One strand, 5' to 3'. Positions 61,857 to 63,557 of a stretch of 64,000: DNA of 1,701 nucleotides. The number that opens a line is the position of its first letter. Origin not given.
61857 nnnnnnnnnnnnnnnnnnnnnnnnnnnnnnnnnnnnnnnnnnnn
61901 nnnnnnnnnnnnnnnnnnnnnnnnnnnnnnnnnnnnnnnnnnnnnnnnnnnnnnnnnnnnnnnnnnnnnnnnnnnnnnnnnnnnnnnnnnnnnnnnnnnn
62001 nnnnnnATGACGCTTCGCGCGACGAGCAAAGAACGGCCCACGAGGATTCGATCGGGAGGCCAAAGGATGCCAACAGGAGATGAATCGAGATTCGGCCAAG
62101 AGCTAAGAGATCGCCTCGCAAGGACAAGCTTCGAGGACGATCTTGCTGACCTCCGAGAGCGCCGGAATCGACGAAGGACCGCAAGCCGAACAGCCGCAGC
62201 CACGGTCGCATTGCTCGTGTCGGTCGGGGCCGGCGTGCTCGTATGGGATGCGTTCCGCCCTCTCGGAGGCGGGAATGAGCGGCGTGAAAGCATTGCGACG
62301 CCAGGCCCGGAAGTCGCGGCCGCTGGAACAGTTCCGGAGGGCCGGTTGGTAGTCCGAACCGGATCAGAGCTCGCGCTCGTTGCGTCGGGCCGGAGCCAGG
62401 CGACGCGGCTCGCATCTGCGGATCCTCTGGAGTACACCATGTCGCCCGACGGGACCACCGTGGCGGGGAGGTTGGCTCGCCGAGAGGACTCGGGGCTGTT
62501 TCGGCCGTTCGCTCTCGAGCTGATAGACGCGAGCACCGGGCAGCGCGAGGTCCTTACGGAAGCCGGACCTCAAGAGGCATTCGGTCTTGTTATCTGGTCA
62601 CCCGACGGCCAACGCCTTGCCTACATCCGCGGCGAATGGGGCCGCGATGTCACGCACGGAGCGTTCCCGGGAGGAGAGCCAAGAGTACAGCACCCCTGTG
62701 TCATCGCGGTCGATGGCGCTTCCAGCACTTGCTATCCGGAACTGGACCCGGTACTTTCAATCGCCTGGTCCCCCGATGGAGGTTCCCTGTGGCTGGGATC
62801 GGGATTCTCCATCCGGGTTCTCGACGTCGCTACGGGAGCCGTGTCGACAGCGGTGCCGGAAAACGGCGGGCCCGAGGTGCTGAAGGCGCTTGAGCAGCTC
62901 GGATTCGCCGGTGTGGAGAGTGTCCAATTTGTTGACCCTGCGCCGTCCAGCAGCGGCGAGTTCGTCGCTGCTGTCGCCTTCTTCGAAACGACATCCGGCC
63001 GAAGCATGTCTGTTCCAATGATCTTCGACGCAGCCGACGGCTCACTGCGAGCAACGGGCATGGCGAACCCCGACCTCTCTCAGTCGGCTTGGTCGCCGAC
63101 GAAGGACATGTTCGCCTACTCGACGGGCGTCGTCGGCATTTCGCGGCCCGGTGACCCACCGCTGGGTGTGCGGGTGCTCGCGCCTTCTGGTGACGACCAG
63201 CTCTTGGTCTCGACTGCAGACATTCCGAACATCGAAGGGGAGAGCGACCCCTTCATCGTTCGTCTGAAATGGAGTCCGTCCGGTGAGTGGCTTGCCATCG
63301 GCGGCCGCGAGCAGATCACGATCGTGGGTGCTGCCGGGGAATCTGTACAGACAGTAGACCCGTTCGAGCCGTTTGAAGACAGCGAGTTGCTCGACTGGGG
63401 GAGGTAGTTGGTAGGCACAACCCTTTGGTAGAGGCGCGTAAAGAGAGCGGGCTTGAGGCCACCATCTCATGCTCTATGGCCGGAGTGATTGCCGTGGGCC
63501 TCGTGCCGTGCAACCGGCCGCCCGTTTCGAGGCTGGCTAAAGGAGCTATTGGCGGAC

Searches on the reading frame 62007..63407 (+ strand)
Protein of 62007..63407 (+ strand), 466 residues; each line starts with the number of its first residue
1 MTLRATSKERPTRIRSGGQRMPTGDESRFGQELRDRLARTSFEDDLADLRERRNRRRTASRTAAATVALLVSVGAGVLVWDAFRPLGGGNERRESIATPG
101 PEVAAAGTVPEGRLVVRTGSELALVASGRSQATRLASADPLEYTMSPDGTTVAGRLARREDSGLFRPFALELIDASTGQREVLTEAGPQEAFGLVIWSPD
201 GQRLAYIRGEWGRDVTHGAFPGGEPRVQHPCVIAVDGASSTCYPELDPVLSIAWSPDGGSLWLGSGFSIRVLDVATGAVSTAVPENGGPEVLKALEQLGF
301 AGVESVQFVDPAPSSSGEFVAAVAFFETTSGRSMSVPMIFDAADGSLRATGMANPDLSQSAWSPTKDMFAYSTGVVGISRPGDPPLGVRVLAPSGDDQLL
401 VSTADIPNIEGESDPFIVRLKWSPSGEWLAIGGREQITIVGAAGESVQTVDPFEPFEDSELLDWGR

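Call 3: search_protein_families(library=pfam, proteins=[window:62007-63407:+], max_evalue=0.1)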
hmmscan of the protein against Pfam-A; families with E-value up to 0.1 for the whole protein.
window:62007-63407:+ (466 aa): 7 families
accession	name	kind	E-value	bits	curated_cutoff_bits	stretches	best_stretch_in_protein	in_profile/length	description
PF07676.18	PD40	-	2.8e-05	24.4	20.9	0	196-208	15-27/38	WD40-like Beta Propeller Repeat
PF25174.1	Beta-prop_THOC3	-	3.5e-05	23.4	305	0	250-281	92-124/272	THOC3 beta-propeller domain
PF00400.38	WD40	-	4.7e-05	24.2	27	0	410-433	8-30/39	WD domain, G-beta repeat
PF12894.13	ANAPC4_WD40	-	0.00036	21.1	22.9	0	412-438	36-63/91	Anaphase-promoting complex subunit 4 WD40 domain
PF24428.1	PYCO1_repeat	-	0.021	15.1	27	0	182-201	11-30/38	PYCO1 Rubisco-binding repeat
PF00930.27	DPPIV_N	-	0.033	13.4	22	0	195-208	106-119/354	Dipeptidyl peptidase IV (DPP IV) N-terminal region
PF23775.1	Beta-prop_RIG_2nd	-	0.054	13.3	80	0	248-281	39-73/278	RIG second beta-propeller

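Call 4: search_protein_families(library=ncbifam, proteins=[window:62007-63407:+], max_evalue=0.1)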
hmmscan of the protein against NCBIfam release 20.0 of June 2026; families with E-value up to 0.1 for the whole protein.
window:62007-63407:+ (466 aa): 3 families
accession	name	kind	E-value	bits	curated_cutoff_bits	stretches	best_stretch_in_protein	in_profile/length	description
NF052375.1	antisigma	equivalog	0.0015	18.6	100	1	32-130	57-158/217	anti-sigma factor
TIGR02800.1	propeller_TolB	equivalog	0.045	12.7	343.15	0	141-215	326-391/418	Tol-Pal system beta propeller repeat protein TolB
NF033523.0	lasso_peptidase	equivalog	0.086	11.6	400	0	173-212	72-110/638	Atxe2 family lasso peptide isopeptidase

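Call 59: find_homologous_proteins(query=window:62007-63407:+, max_evalue=0.00001)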
Query window:62007-63407:+ (466 aa): 15 proteins with E <= 0.00001 among 8000 candidates.
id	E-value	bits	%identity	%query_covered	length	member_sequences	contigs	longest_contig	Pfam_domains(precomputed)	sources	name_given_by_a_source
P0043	1.1e-277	939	96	96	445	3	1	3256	PF25174.2,PF07676.19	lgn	-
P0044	6.5e-222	755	79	96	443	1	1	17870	PF07676.19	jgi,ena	-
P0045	3.5e-218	743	87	83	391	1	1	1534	PF07676.19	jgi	jgi:WD40 repeat protein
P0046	4.7e-183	627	70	90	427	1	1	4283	PF07676.19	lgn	-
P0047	2.4e-133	464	52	95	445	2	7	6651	-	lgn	-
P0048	2.4e-128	447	83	53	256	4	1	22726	-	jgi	jgi:WD40 repeat protein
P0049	2.9e-33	134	35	79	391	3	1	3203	PF25174.2,PF12894.14,PF26550.2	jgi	jgi:dipeptidyl aminopeptidase/acylaminoacyl peptidase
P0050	1.3e-32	131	34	86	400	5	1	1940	PF25174.2,PF00930.28,PF12894.14,PF26550.2,PF00400.39,PF07676.19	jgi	jgi:dipeptidyl aminopeptidase/acylaminoacyl peptidase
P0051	2.1e-32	131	35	79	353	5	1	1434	PF25174.2,PF00930.28,PF12894.14,PF26550.2,PF00400.39,PF07676.19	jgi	jgi:dipeptidyl aminopeptidase/acylaminoacyl peptidase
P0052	5.3e-32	129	37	71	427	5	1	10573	PF25174.2,PF12894.14,PF26550.2,PF00400.39,PF07676.19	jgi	jgi:dipeptidyl aminopeptidase/acylaminoacyl peptidase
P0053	2.7e-31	127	34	78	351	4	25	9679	PF25174.2,PF00930.28,PF12894.14,PF26550.2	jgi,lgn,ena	jgi:Tol biopolymer transport system component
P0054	7.0e-30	122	33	78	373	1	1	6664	PF25174.2,PF12894.14,PF26550.2,PF00400.39,PF07676.19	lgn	-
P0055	4.4e-27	113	35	61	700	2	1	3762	PF26550.2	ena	-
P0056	1.1e-16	79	31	70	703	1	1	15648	PF25174.2,PF26549.1,PF00930.28,PF24797.2,PF23381.2,PF12894.14,PF26550.2,PF25460.2,PF07676.19,PF08450.19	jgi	jgi:Tol biopolymer transport system component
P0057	2.8e-6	45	33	32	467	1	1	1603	PF25174.2,PF26549.1,PF00930.28,PF13205.13,PF26550.2,PF07676.19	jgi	jgi:Tol biopolymer transport system component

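Call 62: find_encoding_contigs(protein=P0048, flank=10000, max_places=2)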
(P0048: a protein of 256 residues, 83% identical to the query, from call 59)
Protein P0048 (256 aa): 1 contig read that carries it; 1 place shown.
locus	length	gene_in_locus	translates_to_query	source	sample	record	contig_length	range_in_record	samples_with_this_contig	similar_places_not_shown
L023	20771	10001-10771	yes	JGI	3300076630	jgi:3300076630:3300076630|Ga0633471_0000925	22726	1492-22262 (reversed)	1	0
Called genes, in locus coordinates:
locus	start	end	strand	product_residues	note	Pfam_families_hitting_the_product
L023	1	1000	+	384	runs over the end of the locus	PF00005:ABC_tran, PF08352:oligo_HPY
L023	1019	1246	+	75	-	PF03840:SecG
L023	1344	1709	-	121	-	PF00589:Phage_integrase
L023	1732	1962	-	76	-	-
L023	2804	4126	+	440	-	PF00561:Abhydrolase_1 (weak), PF00211:Guanylate_cyc (faint)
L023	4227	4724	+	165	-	-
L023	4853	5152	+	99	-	-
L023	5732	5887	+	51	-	-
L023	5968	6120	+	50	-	-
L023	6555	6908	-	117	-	-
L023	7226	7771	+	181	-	-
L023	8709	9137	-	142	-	PF04120:Iron_permease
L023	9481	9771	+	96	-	-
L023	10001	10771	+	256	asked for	-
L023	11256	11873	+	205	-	PF05575:V_cholerae_RfbT, PF05050:Methyltransf_21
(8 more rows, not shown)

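Call 63: find_encoding_contigs(protein=P0052, flank=8000, max_places=2)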
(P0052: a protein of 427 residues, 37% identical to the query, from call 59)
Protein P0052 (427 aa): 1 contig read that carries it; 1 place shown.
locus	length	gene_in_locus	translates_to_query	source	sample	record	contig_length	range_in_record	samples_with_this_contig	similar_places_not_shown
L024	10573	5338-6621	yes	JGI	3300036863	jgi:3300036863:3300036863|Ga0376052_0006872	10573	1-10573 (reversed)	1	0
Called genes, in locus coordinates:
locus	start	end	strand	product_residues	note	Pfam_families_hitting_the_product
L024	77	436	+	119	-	-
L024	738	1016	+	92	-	-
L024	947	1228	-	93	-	-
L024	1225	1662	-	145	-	PF22784:PTP-SAK (weak), PF00782:DSPc, PF22785:Tc-R-P (weak)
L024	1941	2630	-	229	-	-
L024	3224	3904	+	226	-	PF01209:Ubie_methyltran (weak), PF13847:Methyltransf_31 (weak), PF08241:Methyltransf_11, PF08242:Methyltransf_12, PF13649:Methyltransf_25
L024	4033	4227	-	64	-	-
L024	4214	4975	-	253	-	-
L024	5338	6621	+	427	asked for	PF26550:Tricorn_2nd (faint), PF25174:Beta-prop_THOC3 (faint), PF00400:WD40 (faint), PF07676:PD40 (faint), PF12894:ANAPC4_WD40 (faint)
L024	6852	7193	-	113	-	-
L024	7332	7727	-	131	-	-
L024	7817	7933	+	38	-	-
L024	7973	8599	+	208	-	-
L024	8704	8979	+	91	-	-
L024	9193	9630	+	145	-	-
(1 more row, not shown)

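Call 76: predict_structure(alignment_id=A7)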
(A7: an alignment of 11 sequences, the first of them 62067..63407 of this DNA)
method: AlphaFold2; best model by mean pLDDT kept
length: 446 residues; sequences in the alignment: 11
mean_pLDDT: 77.9   pTM: 0.74
mean pLDDT of the five models: 77.9, 77.8, 75.7, 74.1, 63.6
residues with pLDDT >= 90: 213; 70-90: 123; 50-70: 25; < 50: 85
segments of 3 or more residues with pLDDT < 50: 1-6, 8-10, 17-83, 385-392
pLDDT, mean of each block of 10 residues (from residue 1): 40 49 41 40 36 33 26 28 65 89 90 82 90 91 89 93 93 93 96 86 84 94 93 95 91 96 91 92 88 94 89 90 95 88 92 76 82 93 52 67 93 84 78 71 91
secondary structure, 60 per line:
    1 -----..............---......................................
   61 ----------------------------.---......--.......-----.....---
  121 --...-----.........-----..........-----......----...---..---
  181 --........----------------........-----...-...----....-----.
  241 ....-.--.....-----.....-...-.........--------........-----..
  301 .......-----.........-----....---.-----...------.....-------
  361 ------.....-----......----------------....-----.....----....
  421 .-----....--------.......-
elements in order: H6-19 H23-60 E93-98 E101-107 E113-117 E123-125 E131-139 E145-154 E160-165 E170-172 E183-190 E207-214 E220-222 E231-234 E240-244 E249-253 E259-263 H269-277 E286-293 E299-307 E313-321 E327-330 E340-342 E349-353 E367-371 E377-382 E399-402 E408-412 E417-421 E427-430 E439-445

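Call 79: fold_search(model_id=the predicted structure, library=pdb)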
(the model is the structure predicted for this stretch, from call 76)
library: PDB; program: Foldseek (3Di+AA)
matches with E <= 10: 1353; with E <= 0.001: 724
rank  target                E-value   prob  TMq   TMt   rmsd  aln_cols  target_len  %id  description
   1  1jju_B                2.8e-10  1.00  0.51  0.65   5.4       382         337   15  Structure of a Quinohemoprotein Amine Dehydrogenase with a Unique Redox Cofactor and Highly Unusual Crosslinking (released 2001-12-12)
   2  4r40_A                4.4e-10  1.00  0.39  0.43  11.8       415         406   13  Crystal Structure of TolB/Pal complex from Yersinia pestis. (released 2014-09-03)
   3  5yzv_B                4.6e-10  1.00  0.44  0.65   5.6       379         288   17  Biophysical and structural characterization of the thermostable WD40 domain of a prokaryotic protein, Thermomonospora  (released 2018-10-03)
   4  8wt1_A                6.0e-10  1.00  0.51  0.36   6.9       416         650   15  Crystal structure of S9 carboxypeptidase from Geobacillus sterothermophilus (released 2024-03-13)
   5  5yzv_C                7.3e-10  1.00  0.41  0.60   7.8       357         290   20  Biophysical and structural characterization of the thermostable WD40 domain of a prokaryotic protein, Thermomonospora  (released 2018-10-03)
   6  2w8b_A                7.6e-10  1.00  0.43  0.46   5.6       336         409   15  Crystal structure of processed TolB in complex with Pal (released 2009-02-17)
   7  2hqs_A                1.1e-09  1.00  0.41  0.44   6.6       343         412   14  Crystal structure of TolB/Pal complex (released 2007-04-03)
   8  3u4y_B                1.9e-09  1.00  0.47  0.62   7.0       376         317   13  The crystal structure of a functionally unknown protein (Dtox_1751) from Desulfotomaculum acetoxidans DSM 771. (released 2011-10-26)
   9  5c2v_B                2.1e-09  1.00  0.42  0.52   6.1       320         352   16  Kuenenia stuttgartiensis Hydrazine Synthase (released 2015-10-14)
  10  5yzv_A                2.3e-09  1.00  0.43  0.65   5.4       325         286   20  Biophysical and structural characterization of the thermostable WD40 domain of a prokaryotic protein, Thermomonospora  (released 2018-10-03)
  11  8wt1_F                2.3e-09  1.00  0.50  0.35   6.6       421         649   14  Crystal structure of S9 carboxypeptidase from Geobacillus sterothermophilus (released 2024-03-13)
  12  2hqs_B                2.5e-09  1.00  0.41  0.44  10.7       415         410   13  Crystal structure of TolB/Pal complex (released 2007-04-03)
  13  8wt1_G                4.1e-09  1.00  0.52  0.37   6.9       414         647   15  Crystal structure of S9 carboxypeptidase from Geobacillus sterothermophilus (released 2024-03-13)
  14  3u4y_A                5.6e-09  1.00  0.48  0.64   6.5       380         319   13  The crystal structure of a functionally unknown protein (Dtox_1751) from Desulfotomaculum acetoxidans DSM 771. (released 2011-10-26)
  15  4aez_A                5.6e-09  1.00  0.37  0.47  17.2       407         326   15  Crystal Structure of Mitotic Checkpoint Complex (released 2012-03-21)
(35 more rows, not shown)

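Call 92: search_protein_families(library=padloc, proteins=[window:62067-63407:+], max_evalue=0.01)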
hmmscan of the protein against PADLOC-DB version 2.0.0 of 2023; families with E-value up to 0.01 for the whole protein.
window:62067-63407:+ (446 aa): 0 families

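Call 94: find_encoding_contigs(protein=P0043, flank=5000, max_places=3)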
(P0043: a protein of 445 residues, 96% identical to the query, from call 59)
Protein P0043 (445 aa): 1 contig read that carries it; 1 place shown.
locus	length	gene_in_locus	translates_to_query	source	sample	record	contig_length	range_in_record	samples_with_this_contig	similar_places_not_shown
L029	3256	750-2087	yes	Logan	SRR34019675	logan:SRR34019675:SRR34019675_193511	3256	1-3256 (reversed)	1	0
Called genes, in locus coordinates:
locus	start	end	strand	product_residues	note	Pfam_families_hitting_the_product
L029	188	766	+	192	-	PF04542:Sigma70_r2, PF08281:Sigma70_r4_2, PF04545:Sigma70_r4 (weak)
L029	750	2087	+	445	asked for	PF25174:Beta-prop_THOC3 (faint), PF07676:PD40 (faint)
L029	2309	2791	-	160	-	PF00589:Phage_integrase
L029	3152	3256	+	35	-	?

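Call 102: search_protein_families(library=pfam, proteins=[L029:188-766:+], max_evalue=0.01)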
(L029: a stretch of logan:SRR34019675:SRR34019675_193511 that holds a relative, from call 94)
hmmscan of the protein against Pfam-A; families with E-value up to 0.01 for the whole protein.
L029:188-766:+ (192 aa): 6 families
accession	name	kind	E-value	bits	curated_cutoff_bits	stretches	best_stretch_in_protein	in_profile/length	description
PF08281.18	Sigma70_r4_2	-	7.8e-15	54.7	25.7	1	109-160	3-54/54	Sigma-70, region 4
PF04542.20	Sigma70_r2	-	1.5e-09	37.9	24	1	15-80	1-67/71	Sigma-70 region 2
PF04545.22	Sigma70_r4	-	5.1e-06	26.3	24.1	1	113-161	1-49/50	Sigma-70, region 4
PF07638.17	Sigma70_ECF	-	0.00075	19.9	21.1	1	40-163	52-182/185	ECF sigma factor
PF00196.25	GerE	-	0.0053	16.8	23.5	1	117-160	3-45/57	Bacterial regulatory proteins, luxR family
PF22233.2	PhyR_sigma-like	-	0.0058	16.8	27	0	114-150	1-37/50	Response regulator PhyR, sigma-like domain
